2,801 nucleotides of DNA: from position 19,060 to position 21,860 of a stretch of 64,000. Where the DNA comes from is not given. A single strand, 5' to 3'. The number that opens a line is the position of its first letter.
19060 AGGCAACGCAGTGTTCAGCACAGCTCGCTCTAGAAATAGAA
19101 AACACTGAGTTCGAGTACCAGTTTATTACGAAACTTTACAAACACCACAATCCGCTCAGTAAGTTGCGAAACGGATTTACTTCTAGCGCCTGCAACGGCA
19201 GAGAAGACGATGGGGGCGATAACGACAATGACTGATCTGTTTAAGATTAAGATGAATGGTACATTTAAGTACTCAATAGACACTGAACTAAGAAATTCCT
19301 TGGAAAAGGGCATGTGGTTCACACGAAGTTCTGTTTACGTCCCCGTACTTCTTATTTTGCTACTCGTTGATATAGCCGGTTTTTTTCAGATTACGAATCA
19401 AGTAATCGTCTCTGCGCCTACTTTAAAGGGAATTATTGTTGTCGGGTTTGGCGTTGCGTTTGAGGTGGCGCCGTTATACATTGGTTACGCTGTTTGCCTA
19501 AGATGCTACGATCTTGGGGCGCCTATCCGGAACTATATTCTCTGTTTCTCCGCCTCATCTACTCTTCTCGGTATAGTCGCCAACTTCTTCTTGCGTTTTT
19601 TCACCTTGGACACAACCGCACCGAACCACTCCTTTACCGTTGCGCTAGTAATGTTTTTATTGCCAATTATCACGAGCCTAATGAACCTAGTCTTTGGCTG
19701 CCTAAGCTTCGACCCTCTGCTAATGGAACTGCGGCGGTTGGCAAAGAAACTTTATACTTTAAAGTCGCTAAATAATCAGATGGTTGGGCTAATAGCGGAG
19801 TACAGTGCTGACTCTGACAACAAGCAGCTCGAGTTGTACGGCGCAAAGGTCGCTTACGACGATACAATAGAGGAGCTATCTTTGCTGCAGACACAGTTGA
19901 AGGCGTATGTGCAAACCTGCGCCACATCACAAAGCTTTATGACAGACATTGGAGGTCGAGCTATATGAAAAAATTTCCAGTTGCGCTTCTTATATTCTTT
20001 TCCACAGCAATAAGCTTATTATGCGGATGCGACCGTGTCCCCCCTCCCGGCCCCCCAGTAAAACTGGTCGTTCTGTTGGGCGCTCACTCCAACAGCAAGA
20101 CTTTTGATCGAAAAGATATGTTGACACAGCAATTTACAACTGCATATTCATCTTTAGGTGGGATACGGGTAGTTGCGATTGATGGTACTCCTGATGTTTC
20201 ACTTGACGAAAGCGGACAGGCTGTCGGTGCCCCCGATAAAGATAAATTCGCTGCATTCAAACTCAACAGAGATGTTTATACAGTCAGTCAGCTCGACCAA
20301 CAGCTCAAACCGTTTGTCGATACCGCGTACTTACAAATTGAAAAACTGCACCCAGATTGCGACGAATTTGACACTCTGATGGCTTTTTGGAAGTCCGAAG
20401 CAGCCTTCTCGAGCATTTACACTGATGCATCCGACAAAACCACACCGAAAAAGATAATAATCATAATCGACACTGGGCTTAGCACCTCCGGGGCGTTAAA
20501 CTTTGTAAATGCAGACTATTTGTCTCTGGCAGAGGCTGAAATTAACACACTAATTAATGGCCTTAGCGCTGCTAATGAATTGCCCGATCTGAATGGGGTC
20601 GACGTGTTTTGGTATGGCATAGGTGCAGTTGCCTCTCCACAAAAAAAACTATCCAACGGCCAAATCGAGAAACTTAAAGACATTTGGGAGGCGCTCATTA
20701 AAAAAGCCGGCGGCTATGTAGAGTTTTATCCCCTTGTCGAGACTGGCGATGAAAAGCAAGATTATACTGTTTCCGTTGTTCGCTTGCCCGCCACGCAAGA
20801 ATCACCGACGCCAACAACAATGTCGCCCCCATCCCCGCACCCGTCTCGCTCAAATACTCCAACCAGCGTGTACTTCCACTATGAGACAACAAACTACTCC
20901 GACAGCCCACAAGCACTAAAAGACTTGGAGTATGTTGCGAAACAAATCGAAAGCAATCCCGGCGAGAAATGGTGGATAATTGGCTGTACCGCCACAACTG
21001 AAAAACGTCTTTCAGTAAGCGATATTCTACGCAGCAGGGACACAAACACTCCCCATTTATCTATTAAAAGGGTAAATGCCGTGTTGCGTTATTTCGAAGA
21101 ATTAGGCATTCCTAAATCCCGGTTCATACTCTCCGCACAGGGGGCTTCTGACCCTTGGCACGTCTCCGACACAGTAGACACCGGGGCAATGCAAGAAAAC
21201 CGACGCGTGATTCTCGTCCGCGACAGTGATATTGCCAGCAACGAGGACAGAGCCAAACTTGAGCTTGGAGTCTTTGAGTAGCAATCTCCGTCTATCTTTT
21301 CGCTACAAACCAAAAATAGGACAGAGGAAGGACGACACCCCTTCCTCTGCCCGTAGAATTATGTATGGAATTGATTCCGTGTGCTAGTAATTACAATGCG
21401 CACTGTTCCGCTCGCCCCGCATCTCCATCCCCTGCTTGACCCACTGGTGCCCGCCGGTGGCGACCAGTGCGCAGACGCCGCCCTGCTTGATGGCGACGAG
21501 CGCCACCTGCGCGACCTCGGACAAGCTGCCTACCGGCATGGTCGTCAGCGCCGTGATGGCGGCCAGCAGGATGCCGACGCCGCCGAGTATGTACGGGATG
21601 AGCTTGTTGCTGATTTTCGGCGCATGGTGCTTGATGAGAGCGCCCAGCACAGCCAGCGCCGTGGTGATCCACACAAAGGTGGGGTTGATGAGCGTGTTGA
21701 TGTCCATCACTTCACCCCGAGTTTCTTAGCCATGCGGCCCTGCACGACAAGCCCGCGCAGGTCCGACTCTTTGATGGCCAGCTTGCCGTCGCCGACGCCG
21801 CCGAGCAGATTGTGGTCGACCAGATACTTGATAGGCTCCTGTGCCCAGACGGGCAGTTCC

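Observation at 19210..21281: Membrane pair with stator-like logic: polytopic protein with intramembrane Asp/Glu plus a peptidoglycan-anchored lipoprotein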

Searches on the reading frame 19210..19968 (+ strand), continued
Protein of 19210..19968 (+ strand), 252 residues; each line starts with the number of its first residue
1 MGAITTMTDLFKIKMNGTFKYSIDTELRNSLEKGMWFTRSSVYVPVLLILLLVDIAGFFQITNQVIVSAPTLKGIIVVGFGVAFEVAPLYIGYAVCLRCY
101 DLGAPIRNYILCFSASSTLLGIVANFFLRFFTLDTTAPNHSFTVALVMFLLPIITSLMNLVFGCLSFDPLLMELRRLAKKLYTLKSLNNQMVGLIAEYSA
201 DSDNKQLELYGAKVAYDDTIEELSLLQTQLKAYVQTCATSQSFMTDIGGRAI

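Call 78: find_encoding_contigs(protein=P0174, flank=10000, max_places=2)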
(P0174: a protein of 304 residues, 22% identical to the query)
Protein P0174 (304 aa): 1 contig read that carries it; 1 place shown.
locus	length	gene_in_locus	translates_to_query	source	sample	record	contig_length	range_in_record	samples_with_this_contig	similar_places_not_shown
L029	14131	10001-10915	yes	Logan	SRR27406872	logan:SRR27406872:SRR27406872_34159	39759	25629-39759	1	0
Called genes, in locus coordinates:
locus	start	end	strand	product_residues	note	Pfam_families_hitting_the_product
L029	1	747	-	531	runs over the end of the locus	PF13814:Replic_Relax (weak)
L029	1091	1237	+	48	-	-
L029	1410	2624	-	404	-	-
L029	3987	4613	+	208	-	PF03575:Peptidase_S51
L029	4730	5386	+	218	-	PF00149:Metallophos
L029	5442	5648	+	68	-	-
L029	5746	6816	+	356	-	PF07022:Phage_CI_repr (faint)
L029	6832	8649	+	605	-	PF13328:HD_4, PF01966:HD (weak), PF02824:TGS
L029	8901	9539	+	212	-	-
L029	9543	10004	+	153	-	-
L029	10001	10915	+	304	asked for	-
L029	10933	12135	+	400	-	PF00691:OmpA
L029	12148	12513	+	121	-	-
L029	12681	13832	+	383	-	-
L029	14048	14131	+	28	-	?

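Call 83: find_related_loci(query=A1, collection=metagenome_contigs, flank=10000)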
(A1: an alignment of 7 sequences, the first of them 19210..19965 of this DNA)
Query A1 (252 aa) in metagenome_contigs; peptide patterns used: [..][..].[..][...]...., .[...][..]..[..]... (x = any residue, [..] = any of these).
188 stretches matched a pattern; 9 encode a relative of the query (tblastn E <= 1e-3); 9 distinct loci.
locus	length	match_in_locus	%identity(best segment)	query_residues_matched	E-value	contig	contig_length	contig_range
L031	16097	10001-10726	37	1-236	3e-48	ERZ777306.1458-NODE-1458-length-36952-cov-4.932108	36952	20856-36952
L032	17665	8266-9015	35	7-249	7e-48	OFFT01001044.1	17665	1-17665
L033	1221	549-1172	44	7-205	4e-49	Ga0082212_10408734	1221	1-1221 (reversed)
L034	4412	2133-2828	36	10-234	9e-45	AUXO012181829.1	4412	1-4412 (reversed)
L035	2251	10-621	35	36-234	1e-41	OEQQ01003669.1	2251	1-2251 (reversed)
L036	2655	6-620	38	36-234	2e-40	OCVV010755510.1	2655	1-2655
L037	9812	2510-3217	36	7-233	2e-39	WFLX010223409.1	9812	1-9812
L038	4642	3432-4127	37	7-234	3e-39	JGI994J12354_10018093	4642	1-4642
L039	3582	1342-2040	35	6-238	2e-32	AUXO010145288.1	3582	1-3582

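Call 85: search_protein_families(library=pfam, proteins=[L031:7788-8618:-, L031:6724-7329:-, L031:12444-14114:+, L031:14189-15163:+, L032:5702-6937:+, L032:4403-5527:-, L032:11236-14274:+, L037:117-1259:-, L037:4669-6231:-, L037:7044-9374:-], max_evalue=0.0001)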
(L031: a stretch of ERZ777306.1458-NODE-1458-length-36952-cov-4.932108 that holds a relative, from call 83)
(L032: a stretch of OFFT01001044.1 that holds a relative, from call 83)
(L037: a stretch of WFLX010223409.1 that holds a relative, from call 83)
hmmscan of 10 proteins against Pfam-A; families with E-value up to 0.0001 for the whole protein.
L031:7788-8618:- (277 aa): 3 families
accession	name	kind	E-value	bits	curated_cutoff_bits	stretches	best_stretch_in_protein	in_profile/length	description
PF13443.12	HTH_26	-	4.5e-09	36.9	22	1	27-83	1-58/63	Cro/C1-type HTH DNA-binding domain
PF01381.28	HTH_3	-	9.3e-08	32.4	23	1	28-80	1-53/55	Helix-turn-helix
PF13560.12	HTH_31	-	2.9e-05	24.7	27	1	25-80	3-59/64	Helix-turn-helix domain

L031:6724-7329:- (202 aa): 0 families

L031:12444-14114:+ (557 aa): 3 families
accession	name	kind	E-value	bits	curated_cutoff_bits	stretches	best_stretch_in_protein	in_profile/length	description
PF03772.21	Competence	-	2.9e-39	135.5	23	1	1-231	26-265/270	Competence protein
PF00753.33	Lactamase_B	-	7.6e-14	52.5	22.7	1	301-505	3-195/196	Metallo-beta-lactamase superfamily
PF12706.13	Lactamase_B_2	-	2.8e-08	34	27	1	333-457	17-144/200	Beta-lactamase superfamily domain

L031:14189-15163:+ (325 aa): 2 families
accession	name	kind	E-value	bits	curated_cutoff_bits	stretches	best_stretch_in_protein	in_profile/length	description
PF21694.2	DNA_pol3_delta_C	-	1.5e-44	151.3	27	1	204-323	2-121/121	DNA polymerase III delta subunit, C-terminal domain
PF06144.19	DNA_pol3_delta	-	9.5e-13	48.7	21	1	17-129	1-122/124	DNA polymerase III, delta subunit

L032:5702-6937:+ (412 aa): 1 family
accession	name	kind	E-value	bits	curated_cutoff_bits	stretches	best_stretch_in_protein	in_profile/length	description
PF13546.12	DDE_5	-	3.7e-09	36.9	27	1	89-249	75-247/272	DDE superfamily endonuclease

L032:4403-5527:- (375 aa): 0 families

L032:11236-14274:+ (1013 aa): 1 family
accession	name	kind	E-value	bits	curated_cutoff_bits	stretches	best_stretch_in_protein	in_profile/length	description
PF12770.12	CHAT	-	3.7e-34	118.9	24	1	727-1012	29-287/289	CHAT domain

L037:117-1259:- (381 aa): 0 families

L037:4669-6231:- (521 aa): 2 families
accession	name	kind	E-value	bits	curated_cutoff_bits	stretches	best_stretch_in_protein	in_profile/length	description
PF13540.12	RCC1_2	-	4.4e-32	109.5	22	4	295-324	1-30/30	Regulator of chromosome condensation (RCC1) repeat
PF25390.1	WD40_RLD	-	3e-25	89.7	150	1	224-500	38-327/363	RCC1-like domain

L037:7044-9374:- (777 aa): 0 families

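Call 88: search_dna_similar(query=L028:9612-10841:+, collection=plasmids, mode=protein, max_evalue=0.00001, max_rows=20)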
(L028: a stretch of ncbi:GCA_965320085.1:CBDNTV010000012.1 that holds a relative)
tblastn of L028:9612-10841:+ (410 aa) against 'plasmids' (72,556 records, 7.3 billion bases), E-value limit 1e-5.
Records with a match: 3; places in all: 3; records where one place covers at least 80% of the query: 3.
Best place of each record, by identity: <60% 3.
By first word of the organism name: Rhodococcus 2; Nocardia 1.
By predicted mobility (MOB-suite, as given by PLSDB): non-mobilizable 2; mobilizable 1.
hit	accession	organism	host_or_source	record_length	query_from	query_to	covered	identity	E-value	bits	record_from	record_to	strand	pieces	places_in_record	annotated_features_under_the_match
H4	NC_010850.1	Rhodococcus sp. NS1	-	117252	3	397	96%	27.5%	4e-22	106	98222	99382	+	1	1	OmpA family protein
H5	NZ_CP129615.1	Nocardia sp. PE-7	cell culture,an LDPE film in soil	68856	19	397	92%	27.0%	7e-19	97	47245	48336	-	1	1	OmpA family protein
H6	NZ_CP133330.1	Rhodococcus sp. DN22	-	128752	34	397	89%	27.9%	2e-19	98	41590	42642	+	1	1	OmpA family protein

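Call 89: search_dna_similar(query=L028:9612-10841:+, collection=phages, mode=protein, max_evalue=0.00001, max_rows=20)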
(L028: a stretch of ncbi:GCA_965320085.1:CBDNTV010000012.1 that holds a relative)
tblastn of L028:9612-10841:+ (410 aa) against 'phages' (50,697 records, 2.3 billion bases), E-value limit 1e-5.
No match.

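Call 90: get_annotated_region(hit=H4, flank=5000)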
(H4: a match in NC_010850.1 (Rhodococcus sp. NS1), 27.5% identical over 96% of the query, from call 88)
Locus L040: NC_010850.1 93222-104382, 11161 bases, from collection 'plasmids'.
description: Rhodococcus sp. NS1 plasmid pNSL1, complete sequence
organism: Rhodococcus sp. NS1 (NCBI taxid 402236)
taxonomy: Bacteria; Actinomycetota; Actinomycetes; Mycobacteriales; Nocardiaceae; Rhodococcus; Rhodococcus sp. NS1
host: -; source: -; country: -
typing (MOB-suite, as given by PLSDB): non-mobilizable
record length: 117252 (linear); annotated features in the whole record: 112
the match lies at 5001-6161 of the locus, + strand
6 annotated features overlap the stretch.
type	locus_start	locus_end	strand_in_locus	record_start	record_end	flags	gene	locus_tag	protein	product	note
CDS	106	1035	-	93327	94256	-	-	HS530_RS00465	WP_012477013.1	hypothetical protein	-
CDS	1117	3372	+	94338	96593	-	-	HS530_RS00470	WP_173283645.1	tetratricopeptide repeat protein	-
CDS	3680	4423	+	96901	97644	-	-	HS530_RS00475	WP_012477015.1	tetratricopeptide repeat protein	-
CDS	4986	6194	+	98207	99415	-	-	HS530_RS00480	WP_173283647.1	OmpA family protein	-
CDS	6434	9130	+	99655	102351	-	-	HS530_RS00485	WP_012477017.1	tetratricopeptide repeat protein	-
CDS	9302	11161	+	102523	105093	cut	-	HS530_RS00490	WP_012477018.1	tetratricopeptide repeat protein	-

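Call 92: fold_search(model_id=the predicted structure, library=pdb)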
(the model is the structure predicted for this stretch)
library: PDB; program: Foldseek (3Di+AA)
matches with E <= 10: 120; with E <= 0.001: 0
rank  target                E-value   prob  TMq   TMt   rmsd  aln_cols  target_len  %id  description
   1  9u6g_N                1.3e+00  0.35  0.25  0.21  14.9       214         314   14  Cryo-EM structure of the Vo domain of V/A-ATPase in liposomes, state1 (released 2025-10-29)
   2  9u6s_N                1.4e+00  0.35  0.26  0.21  15.4       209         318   12  Cryo-EM structure of the Vo domain of V/A-ATPase in liposomes under no pmf condition,state3 (released 2026-03-25)
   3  8cwy_A                1.7e+00  0.25  0.26  0.15  20.1       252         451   13  Accurate computational design of genetically encoded 3D protein crystals (released 2023-11-01)
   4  4fzs_A                1.8e+00  0.13  0.21  0.24  24.1       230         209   10  Structure of human SNX1 BAR domain (released 2013-07-10)
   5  7a0g_III              2.3e+00  0.16  0.26  0.22  30.9       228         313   12  Structure of the SmhB pore of the tripartite alpha-pore forming toxin, Smh, from Serratia marcescens. (released 2021-03-31)
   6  9u6r_N                2.3e+00  0.16  0.23  0.19  15.6       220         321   14  Cryo-EM structure of the Vo domain of V/A-ATPase in liposomes under no pmf condition,state2 (released 2026-03-25)
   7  7upp_B                2.4e+00  0.25  0.27  0.22  16.5       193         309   10  Crystal structure of designed heterotrimeric assembly DHT03_2arm_A21/B21/C long (released 2022-12-14)
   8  8t4f_B                2.4e+00  0.18  0.27  0.14  21.7       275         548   12  Transporter associated with antigen processing (TAP) bound to the 9-mer peptide RRYQKSTEL (released 2024-06-19)
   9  9a69_B                2.7e+00  0.13  0.22  0.10  48.2       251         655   14  Integrative model of MCPB-MCPC by crosslinking MS and deep learning (released 2024-09-18)
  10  6ixg_B                2.7e+00  0.09  0.19  0.22  28.2       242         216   12  Crystal structure of native apo SH3BP5 (P41) (released 2019-03-20)
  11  2ch7_B                2.7e+00  0.09  0.20  0.17  48.0       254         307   11  Crystal structure of the cytoplasmic domain of a bacterial chemoreceptor from Thermotoga maritima (released 2006-04-18)
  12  6uzz_A                2.8e+00  0.11  0.20  0.15  19.9       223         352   10  structure of human KCNQ1-CaM complex (released 2019-12-04)
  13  9g6k_Lg               3.0e+00  0.33  0.23  0.26  12.7       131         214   14  LSU structure derived from the LSU sample of the mitoribosome from T. gondii. (released 2024-12-11)
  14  9ngj_A                3.3e+00  0.12  0.22  0.10  22.9       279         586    7  CryoEM structure of human ABCD3 bound to Phytanoyl-CoA (released 2025-12-17)
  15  9hjk_A                3.4e+00  0.63  0.27  0.14   4.3        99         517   16  Cryo-EM structure of the Arabidopsis thaliana CAT4 transporter in the outward-open apo state (released 2025-12-10)
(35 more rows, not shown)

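Call 99: search_protein_families(library=pfam, alignment_id=A7, max_evalue=1)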
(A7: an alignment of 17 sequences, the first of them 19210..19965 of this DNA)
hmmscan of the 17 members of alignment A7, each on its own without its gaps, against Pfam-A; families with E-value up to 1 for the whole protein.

A. member 1, window:19210-19965:+ (252 aa): 0 families

B. families by the number of members that match (of 17 scanned): 32 families (the first 25 are shown)
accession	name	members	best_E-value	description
PF06570.16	DUF1129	3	0.092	Protein of unknown function (DUF1129)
PF00032.22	Cytochrom_B_C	2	0.13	Cytochrome b(C-terminal)/b6/petD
PF09635.15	MetRS-N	1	0.0018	MetRS-N binding domain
PF02397.22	Bac_transf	1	0.0024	Bacterial sugar transferase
PF19978.4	Inovirus_G7P_2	1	0.0052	Tail virion protein G7P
PF05714.16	PFam54_60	1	0.0053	Borrelia Bbcrasp-1 domain containing protein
PF01158.23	Ribosomal_L36e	1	0.017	Ribosomal protein L36e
PF01956.21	EMC3_TMCO1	1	0.019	Integral membrane protein EMC3/TMCO1-like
PF04799.18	Fzo_mitofusin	1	0.025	fzo-like conserved region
PF15679.10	DUF4665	1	0.028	Domain of unknown function (DUF4665)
PF18415.6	HKR_ArcB_TM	1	0.031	Histidine kinase receptor ArcB trans-membrane domain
PF17260.7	DUF5326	1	0.032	Family of unknown function (DUF5326)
PF00528.27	BPD_transp_1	1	0.035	Binding-protein-dependent transport system inner membrane component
PF17537.7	DUF5455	1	0.037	Family of unknown function (DUF5455)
PF13042.11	DUF3902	1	0.039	Protein of unknown function (DUF3902)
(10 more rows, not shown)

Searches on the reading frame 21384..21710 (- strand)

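Call 34: search_protein_families(library=pfam, proteins=[window:21384-21710:-], max_evalue=0.001)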
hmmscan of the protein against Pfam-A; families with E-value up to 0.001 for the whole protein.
window:21384-21710:- (108 aa): 1 family
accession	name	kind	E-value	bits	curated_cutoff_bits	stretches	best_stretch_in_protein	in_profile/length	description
PF16079.10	Phage_holin_5_2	-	5.5e-15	55.8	29.2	1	15-93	1-75/76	Phage holin family Hol44, in holin superfamily V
